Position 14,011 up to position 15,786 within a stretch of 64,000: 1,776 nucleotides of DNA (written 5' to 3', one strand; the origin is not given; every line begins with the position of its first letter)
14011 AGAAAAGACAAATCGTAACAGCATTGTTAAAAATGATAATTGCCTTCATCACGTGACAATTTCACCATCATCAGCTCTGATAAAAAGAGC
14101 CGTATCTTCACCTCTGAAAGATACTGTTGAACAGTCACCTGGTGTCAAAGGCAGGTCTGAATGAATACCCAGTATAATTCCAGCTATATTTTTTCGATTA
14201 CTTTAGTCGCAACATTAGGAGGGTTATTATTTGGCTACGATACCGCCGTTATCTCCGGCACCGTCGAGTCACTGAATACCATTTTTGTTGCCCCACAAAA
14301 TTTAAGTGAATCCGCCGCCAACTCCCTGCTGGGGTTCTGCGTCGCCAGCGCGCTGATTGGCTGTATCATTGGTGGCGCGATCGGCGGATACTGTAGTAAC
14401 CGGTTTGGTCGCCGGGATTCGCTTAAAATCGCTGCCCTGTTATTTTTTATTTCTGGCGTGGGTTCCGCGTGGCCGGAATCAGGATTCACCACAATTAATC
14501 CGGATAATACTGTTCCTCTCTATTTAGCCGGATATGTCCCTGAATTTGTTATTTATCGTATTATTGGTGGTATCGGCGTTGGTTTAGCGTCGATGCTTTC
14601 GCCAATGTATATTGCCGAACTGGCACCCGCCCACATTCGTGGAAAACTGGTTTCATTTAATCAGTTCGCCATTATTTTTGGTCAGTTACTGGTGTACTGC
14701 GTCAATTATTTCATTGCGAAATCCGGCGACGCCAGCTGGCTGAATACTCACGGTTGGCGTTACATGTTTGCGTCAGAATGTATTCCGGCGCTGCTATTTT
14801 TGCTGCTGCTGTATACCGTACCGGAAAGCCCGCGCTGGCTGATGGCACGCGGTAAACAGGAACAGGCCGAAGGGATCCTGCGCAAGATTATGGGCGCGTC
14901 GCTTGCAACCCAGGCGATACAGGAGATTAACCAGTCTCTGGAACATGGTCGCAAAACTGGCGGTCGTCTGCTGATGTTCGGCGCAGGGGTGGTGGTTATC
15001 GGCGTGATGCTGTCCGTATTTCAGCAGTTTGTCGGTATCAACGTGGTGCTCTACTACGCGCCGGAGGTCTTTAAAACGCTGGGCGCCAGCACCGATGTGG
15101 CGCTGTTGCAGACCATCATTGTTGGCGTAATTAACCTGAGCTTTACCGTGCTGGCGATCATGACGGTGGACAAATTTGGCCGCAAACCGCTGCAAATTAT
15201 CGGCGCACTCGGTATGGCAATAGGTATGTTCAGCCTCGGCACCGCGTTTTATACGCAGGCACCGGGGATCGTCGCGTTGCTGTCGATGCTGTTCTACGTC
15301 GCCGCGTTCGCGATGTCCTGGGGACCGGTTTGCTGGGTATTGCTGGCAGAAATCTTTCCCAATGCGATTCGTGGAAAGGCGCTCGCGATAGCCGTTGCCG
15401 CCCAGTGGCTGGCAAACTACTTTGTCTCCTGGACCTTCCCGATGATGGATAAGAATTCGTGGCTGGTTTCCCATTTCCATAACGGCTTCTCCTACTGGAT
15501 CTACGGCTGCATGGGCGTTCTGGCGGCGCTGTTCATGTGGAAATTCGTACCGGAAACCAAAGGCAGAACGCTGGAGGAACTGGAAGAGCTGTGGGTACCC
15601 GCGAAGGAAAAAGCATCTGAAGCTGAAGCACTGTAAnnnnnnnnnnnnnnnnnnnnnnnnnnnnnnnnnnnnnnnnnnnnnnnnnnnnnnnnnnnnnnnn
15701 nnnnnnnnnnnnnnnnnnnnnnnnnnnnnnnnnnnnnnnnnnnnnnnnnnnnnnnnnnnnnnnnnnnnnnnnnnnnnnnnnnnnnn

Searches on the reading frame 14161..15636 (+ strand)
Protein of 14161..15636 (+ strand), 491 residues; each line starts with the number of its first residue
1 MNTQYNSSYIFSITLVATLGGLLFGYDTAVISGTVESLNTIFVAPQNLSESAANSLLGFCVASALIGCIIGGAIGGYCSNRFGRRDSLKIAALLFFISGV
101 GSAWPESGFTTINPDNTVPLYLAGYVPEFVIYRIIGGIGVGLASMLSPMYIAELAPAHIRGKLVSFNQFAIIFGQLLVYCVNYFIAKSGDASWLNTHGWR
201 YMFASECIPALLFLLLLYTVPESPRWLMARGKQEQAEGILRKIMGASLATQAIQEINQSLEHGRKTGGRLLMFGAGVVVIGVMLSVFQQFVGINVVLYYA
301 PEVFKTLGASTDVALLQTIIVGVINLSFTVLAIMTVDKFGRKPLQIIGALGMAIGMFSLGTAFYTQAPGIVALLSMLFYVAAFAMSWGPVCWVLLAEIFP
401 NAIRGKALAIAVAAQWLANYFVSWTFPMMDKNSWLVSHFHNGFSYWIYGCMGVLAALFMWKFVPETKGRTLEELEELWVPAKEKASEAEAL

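Call 48: search_protein_families(library=ncbifam, proteins=[window:14161-15636:+], max_evalue=1e-10)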
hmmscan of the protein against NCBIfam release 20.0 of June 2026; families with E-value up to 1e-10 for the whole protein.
window:14161-15636:+ (491 aa): 8 families
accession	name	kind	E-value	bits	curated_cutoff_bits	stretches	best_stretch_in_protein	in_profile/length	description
NF007484.0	PRK10077.1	equivalog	1.4e-273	908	608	1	1-484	1-478/480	D-xylose transporter XylE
TIGR00879.1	SP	subfamily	6.5e-161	536.4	237.8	1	1-474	46-510/510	sugar porter family MFS transporter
NF052357.1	GlucTporGlcPStph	equivalog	2.4e-72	244.2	750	1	13-476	8-435/445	glucose transporter GlcP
TIGR00898.1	2A0119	subfamily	6.8e-29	101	550.75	1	61-473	132-505/506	cation transport protein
TIGR00895.1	2A0115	subfamily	7.4e-27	94.3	418.55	1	2-413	7-381/398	aromatic acid/H+ symport family MFS transporter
TIGR00883.1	2A0106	subfamily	1.6e-19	70.3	443.45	1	52-456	31-399/400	metabolite/H+ symporter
NF053517.1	HbztTptrPcaK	equivalog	3.4e-15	56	770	1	2-412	9-383/437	4-hydroxybenzoate transporter PcaK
TIGR00887.1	2A0109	equivalog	7.1e-14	51.6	610.3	0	311-476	334-501/502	phosphate:H+ symporter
